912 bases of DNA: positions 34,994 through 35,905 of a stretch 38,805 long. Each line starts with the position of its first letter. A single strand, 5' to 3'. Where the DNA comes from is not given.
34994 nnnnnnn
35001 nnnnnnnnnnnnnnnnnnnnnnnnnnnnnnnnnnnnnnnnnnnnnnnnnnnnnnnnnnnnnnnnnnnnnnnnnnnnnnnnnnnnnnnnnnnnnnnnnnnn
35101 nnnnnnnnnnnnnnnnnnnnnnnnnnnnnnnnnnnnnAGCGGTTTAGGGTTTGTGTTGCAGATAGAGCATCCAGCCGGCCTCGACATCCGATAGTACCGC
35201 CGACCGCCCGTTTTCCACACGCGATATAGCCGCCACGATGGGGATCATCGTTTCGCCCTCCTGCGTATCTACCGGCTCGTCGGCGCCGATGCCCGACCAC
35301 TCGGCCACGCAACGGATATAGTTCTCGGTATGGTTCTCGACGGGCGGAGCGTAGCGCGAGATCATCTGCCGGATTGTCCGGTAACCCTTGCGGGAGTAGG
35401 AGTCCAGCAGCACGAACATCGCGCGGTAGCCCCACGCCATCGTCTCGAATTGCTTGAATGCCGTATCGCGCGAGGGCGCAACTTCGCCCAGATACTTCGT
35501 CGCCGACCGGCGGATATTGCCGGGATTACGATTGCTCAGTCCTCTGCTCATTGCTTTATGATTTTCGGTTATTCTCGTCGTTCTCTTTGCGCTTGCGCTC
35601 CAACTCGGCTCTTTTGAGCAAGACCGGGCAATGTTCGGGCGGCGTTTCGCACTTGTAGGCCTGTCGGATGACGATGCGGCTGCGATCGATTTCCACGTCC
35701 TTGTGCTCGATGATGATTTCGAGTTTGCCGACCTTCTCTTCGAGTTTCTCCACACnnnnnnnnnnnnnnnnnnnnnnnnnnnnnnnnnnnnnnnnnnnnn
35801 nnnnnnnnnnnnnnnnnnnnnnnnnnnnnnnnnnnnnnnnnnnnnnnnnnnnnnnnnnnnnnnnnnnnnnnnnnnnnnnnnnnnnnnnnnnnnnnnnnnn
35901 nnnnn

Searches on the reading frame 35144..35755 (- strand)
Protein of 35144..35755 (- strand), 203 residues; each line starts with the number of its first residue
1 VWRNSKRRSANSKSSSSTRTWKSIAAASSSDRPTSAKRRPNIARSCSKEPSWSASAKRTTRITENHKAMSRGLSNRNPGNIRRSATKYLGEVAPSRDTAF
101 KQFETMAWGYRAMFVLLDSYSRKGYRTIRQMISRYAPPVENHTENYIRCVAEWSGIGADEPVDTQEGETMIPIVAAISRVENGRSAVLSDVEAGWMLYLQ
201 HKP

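Call 7: search_protein_families(library=pfam, proteins=[window:35144-35755:-], max_evalue=0.01)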
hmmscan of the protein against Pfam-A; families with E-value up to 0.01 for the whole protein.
window:35144-35755:- (203 aa): 0 families

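Call 8: search_protein_families(library=phrogs, proteins=[window:35144-35755:-], max_evalue=0.01)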
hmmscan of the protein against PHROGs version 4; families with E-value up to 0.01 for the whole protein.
window:35144-35755:- (203 aa): 5 families
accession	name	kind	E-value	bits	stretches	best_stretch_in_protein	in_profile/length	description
phrog_873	-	head and packaging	1.7e-40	140.3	1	57-195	342-484/1277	endolysin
phrog_2276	-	tail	1.2e-16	61.6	1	21-189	443-604/673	tail length tape measure protein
phrog_7694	-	unknown function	1.1e-14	55.1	1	51-188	485-622/675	-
phrog_7182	-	other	2.2e-10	40.4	1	98-189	688-787/1228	tail injection transglycosylase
phrog_992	-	head and packaging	3e-08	33.7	1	66-184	162-275/764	head protein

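Call 22: search_protein_families(library=pfam, proteins=[window:35144-35755:-], max_evalue=0.05)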
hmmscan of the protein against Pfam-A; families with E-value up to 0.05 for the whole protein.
window:35144-35755:- (203 aa): 0 families
